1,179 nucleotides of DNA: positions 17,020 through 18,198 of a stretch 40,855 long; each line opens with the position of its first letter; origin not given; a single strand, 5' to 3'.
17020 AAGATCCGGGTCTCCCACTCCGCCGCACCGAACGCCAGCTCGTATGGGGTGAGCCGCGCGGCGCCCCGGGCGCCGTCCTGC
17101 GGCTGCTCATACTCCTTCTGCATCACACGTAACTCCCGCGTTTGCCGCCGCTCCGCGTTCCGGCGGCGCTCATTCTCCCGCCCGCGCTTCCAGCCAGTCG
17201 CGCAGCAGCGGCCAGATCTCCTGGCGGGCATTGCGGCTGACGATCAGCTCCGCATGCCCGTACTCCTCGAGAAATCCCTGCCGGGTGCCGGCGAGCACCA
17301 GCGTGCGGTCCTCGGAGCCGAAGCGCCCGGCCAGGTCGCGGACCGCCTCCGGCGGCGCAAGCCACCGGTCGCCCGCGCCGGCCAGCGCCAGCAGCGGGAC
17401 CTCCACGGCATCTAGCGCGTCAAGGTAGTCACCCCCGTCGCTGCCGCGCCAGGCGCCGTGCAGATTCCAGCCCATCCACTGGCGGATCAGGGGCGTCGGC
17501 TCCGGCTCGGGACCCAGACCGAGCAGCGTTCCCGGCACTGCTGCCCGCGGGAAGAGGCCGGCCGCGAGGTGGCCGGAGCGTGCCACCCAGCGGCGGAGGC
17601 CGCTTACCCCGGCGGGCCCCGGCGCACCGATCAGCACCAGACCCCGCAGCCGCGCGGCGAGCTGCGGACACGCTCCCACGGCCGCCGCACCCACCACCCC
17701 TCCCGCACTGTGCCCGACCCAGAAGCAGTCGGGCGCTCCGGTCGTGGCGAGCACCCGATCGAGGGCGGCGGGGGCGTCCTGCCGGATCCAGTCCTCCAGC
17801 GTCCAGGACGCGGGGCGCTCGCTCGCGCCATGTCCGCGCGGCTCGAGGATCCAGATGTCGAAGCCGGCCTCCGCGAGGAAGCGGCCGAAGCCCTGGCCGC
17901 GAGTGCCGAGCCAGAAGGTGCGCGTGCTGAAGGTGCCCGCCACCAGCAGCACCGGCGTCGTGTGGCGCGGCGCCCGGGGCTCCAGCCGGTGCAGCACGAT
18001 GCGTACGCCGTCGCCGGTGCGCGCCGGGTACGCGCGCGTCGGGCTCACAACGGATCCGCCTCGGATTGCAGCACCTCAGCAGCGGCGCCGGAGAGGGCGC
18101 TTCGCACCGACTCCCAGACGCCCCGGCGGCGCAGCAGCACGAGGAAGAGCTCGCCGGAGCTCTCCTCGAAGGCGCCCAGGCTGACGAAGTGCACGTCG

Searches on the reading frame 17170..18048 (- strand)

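Call 15: search_protein_families(library=pfam, proteins=[window:17170-18048:-], max_evalue=0.001)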
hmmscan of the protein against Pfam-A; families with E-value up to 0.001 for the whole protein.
window:17170-18048:- (292 aa): 2 families
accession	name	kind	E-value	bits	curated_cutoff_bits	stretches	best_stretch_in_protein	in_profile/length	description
PF12146.15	Hydrolase_4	-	3.5e-17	63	27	1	52-173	21-141/239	Serine aminopeptidase, S33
PF00561.26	Abhydrolase_1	-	1.5e-13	51.4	25.8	1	32-146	2-108/245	alpha/beta hydrolase fold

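Call 16: search_protein_families(library=ncbifam, proteins=[window:17170-18048:-], max_evalue=0.00001)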
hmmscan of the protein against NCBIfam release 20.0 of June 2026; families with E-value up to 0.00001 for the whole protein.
window:17170-18048:- (292 aa): 2 families
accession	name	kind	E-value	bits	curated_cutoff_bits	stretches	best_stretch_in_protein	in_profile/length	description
TIGR01836.1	PHA_synth_III_C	subfamily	9.2e-08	31.5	365.3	0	212-289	282-350/350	class III poly(R)-hydroxyalkanoic acid synthase subunit PhaC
TIGR02427.1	protocat_pcaD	equivalog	1.2e-06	28.1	255.85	0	63-139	40-109/251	3-oxoadipate enol-lactonase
